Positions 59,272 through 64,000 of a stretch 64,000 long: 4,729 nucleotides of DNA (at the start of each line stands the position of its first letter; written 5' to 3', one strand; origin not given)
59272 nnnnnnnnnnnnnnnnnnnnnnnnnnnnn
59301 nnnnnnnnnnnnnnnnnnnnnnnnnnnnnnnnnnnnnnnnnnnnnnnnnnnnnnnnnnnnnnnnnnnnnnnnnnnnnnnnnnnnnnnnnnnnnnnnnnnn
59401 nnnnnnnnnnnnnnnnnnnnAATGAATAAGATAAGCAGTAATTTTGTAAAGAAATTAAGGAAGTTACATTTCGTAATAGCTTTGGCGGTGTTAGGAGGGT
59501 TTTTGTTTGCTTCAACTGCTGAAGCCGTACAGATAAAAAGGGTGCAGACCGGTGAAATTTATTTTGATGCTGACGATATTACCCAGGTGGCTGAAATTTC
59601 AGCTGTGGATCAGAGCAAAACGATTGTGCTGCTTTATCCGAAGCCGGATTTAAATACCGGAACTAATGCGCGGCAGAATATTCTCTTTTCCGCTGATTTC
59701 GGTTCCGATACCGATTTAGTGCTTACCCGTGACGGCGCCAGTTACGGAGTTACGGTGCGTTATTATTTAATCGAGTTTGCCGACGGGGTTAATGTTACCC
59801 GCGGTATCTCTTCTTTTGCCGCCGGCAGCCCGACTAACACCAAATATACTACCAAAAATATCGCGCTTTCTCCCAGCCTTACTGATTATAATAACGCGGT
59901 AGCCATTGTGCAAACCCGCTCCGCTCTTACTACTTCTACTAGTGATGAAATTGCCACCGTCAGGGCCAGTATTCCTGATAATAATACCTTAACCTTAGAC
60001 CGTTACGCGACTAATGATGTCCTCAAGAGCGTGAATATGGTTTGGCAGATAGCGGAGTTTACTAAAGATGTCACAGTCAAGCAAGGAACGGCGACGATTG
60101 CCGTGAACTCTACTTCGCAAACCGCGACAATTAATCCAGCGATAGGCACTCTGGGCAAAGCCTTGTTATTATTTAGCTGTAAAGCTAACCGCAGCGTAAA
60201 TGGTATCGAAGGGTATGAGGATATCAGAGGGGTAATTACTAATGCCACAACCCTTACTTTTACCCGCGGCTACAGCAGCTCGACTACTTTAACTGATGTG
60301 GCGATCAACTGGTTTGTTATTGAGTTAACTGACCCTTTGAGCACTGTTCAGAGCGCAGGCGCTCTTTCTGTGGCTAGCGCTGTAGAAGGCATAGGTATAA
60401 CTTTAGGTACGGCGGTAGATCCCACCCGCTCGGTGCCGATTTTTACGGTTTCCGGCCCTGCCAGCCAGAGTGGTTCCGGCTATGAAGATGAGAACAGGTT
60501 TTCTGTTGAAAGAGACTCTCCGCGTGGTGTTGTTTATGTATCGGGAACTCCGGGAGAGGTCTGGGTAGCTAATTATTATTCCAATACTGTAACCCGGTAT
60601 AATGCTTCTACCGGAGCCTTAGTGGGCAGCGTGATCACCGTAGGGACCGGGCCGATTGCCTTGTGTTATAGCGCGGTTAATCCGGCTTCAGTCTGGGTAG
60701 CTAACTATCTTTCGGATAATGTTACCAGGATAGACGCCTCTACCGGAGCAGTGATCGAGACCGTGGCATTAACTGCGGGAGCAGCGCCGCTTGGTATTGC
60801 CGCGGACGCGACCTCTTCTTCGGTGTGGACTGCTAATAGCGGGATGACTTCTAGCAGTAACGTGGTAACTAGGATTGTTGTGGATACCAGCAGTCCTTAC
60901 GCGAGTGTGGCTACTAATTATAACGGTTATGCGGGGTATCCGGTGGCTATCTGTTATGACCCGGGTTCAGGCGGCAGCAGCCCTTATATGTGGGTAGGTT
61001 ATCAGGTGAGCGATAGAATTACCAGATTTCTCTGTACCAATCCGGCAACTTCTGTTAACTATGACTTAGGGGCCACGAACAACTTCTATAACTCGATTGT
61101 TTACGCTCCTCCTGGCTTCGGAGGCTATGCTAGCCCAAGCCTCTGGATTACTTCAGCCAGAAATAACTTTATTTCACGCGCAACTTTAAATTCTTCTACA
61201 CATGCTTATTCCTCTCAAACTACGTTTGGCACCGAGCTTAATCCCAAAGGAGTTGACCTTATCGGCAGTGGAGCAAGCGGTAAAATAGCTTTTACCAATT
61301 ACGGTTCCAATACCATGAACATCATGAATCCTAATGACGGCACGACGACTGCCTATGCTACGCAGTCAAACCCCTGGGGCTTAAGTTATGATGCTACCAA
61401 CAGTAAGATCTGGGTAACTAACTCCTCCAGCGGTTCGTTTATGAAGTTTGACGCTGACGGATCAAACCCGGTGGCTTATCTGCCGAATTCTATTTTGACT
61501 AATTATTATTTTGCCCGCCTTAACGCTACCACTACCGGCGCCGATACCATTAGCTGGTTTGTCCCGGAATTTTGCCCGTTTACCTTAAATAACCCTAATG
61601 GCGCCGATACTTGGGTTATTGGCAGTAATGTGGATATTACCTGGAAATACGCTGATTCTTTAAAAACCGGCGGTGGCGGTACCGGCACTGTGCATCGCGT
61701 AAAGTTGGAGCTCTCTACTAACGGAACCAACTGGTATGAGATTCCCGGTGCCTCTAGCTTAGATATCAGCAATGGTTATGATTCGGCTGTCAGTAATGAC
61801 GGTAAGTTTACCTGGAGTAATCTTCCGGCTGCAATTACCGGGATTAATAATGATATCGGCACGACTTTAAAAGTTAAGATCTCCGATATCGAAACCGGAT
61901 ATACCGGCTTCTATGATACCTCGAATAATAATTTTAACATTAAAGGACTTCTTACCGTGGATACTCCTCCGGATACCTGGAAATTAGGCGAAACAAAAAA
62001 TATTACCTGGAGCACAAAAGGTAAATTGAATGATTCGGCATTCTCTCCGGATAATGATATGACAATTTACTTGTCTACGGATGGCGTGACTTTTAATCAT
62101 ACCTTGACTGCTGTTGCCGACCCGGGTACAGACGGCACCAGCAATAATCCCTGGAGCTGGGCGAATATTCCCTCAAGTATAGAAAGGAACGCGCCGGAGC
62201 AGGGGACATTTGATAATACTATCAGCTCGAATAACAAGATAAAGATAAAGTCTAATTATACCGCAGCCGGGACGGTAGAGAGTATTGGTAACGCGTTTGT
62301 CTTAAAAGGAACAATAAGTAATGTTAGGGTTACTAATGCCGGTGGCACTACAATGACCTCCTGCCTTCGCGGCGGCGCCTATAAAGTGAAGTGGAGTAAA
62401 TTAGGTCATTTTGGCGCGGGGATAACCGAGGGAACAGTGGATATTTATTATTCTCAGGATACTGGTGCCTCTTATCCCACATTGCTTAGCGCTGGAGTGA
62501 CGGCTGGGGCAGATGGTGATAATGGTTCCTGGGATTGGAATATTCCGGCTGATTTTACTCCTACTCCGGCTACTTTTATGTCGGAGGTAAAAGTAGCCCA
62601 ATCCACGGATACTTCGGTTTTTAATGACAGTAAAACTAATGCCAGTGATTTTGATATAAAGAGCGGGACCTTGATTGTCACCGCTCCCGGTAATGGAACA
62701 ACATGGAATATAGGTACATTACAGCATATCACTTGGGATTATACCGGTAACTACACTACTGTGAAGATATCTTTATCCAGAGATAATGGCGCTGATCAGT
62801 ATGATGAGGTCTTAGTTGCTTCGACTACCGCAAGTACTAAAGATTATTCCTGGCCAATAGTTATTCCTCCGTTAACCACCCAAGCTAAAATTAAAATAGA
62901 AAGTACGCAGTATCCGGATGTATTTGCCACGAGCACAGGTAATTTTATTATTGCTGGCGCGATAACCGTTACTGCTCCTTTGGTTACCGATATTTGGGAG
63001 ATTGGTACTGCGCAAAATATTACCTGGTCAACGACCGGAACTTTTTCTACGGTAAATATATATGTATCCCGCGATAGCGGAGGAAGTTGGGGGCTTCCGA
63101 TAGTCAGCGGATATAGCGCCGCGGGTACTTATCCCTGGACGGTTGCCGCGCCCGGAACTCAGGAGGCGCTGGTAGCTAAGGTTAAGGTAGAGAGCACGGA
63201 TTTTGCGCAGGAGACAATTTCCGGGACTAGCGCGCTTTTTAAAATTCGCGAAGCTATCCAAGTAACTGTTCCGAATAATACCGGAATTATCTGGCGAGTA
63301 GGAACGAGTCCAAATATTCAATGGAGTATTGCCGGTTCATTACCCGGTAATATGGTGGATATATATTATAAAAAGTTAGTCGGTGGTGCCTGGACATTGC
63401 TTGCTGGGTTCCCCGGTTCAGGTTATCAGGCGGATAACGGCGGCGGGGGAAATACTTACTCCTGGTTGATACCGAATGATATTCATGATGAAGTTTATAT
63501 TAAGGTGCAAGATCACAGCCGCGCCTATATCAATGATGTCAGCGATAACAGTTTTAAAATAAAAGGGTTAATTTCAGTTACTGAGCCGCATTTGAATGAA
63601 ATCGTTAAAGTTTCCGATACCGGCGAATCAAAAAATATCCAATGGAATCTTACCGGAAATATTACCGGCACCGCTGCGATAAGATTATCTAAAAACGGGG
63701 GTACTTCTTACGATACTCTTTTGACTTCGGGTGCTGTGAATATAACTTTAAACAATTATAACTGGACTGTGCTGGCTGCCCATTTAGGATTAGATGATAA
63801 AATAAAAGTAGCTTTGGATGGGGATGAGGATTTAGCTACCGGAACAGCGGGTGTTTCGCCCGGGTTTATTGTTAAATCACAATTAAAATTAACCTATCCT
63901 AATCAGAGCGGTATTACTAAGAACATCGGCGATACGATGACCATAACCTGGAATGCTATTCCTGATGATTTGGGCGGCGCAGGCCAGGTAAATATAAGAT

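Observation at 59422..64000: Giant surface-protein ORF (>1526 codons, open to the window end) that the ORF track omits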

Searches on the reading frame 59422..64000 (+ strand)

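Call 5: search_protein_families(library=pfam, proteins=[window:59422-64000:+], max_evalue=1)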
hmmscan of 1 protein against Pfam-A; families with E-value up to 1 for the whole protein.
window:59422-64000:+ (1526 aa): 1 family
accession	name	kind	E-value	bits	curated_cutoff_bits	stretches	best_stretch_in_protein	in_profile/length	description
PF01436.27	NHL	-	0.011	16.2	20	0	650-670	3-22/28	NHL repeat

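Call 7: search_protein_families(library=ncbifam, proteins=[window:59422-64000:+], max_evalue=0.01)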
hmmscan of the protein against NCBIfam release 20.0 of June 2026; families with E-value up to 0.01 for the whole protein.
window:59422-64000:+ (1526 aa): 1 family
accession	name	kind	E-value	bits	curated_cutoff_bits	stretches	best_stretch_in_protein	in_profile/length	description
TIGR02276.1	beta_rpt_yvtn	repeat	0.00027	20.9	27.85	1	423-460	5-40/42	beta-propeller repeat protein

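Call 9: find_homologous_proteins(query=window:59422-64000:+, max_evalue=0.001)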
Query window:59422-64000:+ (1526 aa): 15 proteins with E <= 0.001 among 8000 candidates.
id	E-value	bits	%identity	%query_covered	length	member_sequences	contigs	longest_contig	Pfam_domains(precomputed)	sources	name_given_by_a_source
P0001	0.0e+0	1373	67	64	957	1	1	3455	-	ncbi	ncbi:MAG: hypothetical protein AAB066_05375, partial [Candidatus Margulisiibacteriota bacterium]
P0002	0.0e+0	1078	47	86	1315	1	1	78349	-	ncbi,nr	ncbi:MAG: hypothetical protein NTX47_05445, partial [Candidatus Omnitrophica bacterium]|nr:hypotheti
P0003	1.8e-236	806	39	79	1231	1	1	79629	-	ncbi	-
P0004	1.0e-157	545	30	99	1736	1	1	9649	PF01938.27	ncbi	ncbi:MAG: TRAM domain-containing protein [bacterium]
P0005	3.4e-139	484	37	59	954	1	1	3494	-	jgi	jgi:DNA-binding beta-propeller fold protein YncE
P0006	1.2e-122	429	34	73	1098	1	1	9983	-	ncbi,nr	ncbi:MAG: hypothetical protein PHN57_05275, partial [Candidatus Omnitrophica bacterium]|nr:hypotheti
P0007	8.2e-50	188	30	21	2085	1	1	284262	PF25059.2,PF01436.28,PF00041.28,PF16656.12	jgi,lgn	jgi:DNA-binding beta-propeller fold protein YncE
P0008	1.4e-38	150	30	20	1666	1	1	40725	PF13360.14,PF21783.3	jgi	jgi:YVTN family beta-propeller protein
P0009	1.5e-38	150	28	20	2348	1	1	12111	PF16655.13,PF25059.2,PF01436.28,PF00041.28,PF16656.12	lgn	-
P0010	1.8e-36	143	35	9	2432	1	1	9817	PF16655.13,PF25059.2,PF13750.13,PF25788.3,PF24489.2,PF01436.28,PF00041.28,PF16656.12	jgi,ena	-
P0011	1.8e-31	127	45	6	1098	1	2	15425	-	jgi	jgi:hypothetical protein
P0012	1.3e-12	64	38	7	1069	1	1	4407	PF10282.16,PF00801.27,PF25174.2,PF23381.2,PF21959.3,PF01731.27,PF22807.3,PF21783.3,PF02239.23,PF01436.28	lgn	-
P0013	2.2e-8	50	38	7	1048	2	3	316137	PF10282.16,PF25174.2,PF01731.27,PF21783.3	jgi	jgi:YVTN family beta-propeller protein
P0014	3.8e-7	46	41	5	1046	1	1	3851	PF21959.3,PF00496.28,PF16819.12,PF00211.26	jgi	jgi:YVTN family beta-propeller protein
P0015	5.4e-5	39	25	21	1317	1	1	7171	PF08816.18,PF10282.16,PF25788.3,PF21783.3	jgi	jgi:YVTN family beta-propeller protein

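Call 10: search_solved_structures(query=window:59422-64000:+, max_evalue=1)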
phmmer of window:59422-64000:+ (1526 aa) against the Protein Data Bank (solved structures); distinct sequences matched with E-value up to 1: 0.

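Call 12: find_encoding_contigs(protein=P0004, flank=10000, max_places=3)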
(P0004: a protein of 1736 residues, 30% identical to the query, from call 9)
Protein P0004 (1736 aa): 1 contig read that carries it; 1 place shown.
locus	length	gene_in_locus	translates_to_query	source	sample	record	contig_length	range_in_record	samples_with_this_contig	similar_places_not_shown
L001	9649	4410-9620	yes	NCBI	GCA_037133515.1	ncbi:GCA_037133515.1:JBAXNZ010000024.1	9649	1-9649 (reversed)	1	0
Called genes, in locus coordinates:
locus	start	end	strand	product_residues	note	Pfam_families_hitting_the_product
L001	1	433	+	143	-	PF13432:TPR_16 (faint), PF13371:TPR_9 (faint), PF13424:TPR_12 (weak), PF00515:TPR_1 (faint), PF07719:TPR_2 (weak), PF13181:TPR_8 (weak), PF13414:TPR_11, PF13431:TPR_17 (weak)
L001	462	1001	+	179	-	-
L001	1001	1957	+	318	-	-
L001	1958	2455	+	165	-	-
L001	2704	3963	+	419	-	PF01797:Y1_Tnp (weak)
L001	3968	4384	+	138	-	-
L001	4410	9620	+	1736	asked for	PF01938:TRAM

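Call 13: find_encoding_contigs(protein=P0002, flank=10000, max_places=3)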
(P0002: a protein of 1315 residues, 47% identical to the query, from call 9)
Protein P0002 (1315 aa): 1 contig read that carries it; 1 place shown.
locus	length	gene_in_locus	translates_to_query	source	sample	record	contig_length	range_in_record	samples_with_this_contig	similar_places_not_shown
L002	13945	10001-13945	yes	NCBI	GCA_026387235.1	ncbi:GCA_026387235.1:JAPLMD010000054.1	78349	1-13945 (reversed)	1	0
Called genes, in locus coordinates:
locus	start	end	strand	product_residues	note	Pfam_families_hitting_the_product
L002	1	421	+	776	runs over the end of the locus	-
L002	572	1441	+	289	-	PF13191:AAA_16, PF01637:ATPase_2, PF13173:AAA_14 (weak), PF13401:AAA_22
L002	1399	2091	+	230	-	-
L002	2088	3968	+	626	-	PF07660:STN (faint), PF03958:Secretin_N, PF00263:Secretin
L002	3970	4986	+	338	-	-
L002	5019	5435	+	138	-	-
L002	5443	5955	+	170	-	-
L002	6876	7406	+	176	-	PF00160:Pro_isomerase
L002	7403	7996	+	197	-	-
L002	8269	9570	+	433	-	PF01797:Y1_Tnp (weak)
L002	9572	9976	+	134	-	-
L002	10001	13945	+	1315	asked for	?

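Call 14: find_encoding_contigs(protein=P0003, flank=10000, max_places=3)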
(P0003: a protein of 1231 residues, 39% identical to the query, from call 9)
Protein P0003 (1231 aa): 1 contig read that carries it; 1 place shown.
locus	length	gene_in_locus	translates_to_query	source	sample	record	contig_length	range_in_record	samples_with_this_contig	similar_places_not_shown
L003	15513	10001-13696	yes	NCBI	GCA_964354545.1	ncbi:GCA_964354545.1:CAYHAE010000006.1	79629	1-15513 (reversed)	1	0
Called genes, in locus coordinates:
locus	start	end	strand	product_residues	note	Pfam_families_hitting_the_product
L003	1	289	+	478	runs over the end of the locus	PF00989:PAS, PF13188:PAS_8 (weak), PF08448:PAS_4 (weak), PF12860:PAS_7 (weak), PF13426:PAS_9, PF00512:HisKA, PF02518:HATPase_c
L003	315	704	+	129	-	PF00072:Response_reg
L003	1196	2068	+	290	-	PF13191:AAA_16 (weak), PF01637:ATPase_2 (weak), PF13173:AAA_14 (faint), PF13401:AAA_22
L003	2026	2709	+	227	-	-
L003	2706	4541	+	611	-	PF07660:STN (faint), PF03958:Secretin_N, PF00263:Secretin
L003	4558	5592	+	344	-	PF13432:TPR_16 (faint), PF00515:TPR_1 (weak), PF07719:TPR_2 (weak), PF13181:TPR_8 (weak), PF13424:TPR_12 (weak), PF13431:TPR_17 (faint), PF13414:TPR_11 (weak)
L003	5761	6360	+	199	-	-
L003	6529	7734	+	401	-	-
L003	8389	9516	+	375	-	PF01797:Y1_Tnp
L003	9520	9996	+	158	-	-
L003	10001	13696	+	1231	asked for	-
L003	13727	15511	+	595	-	?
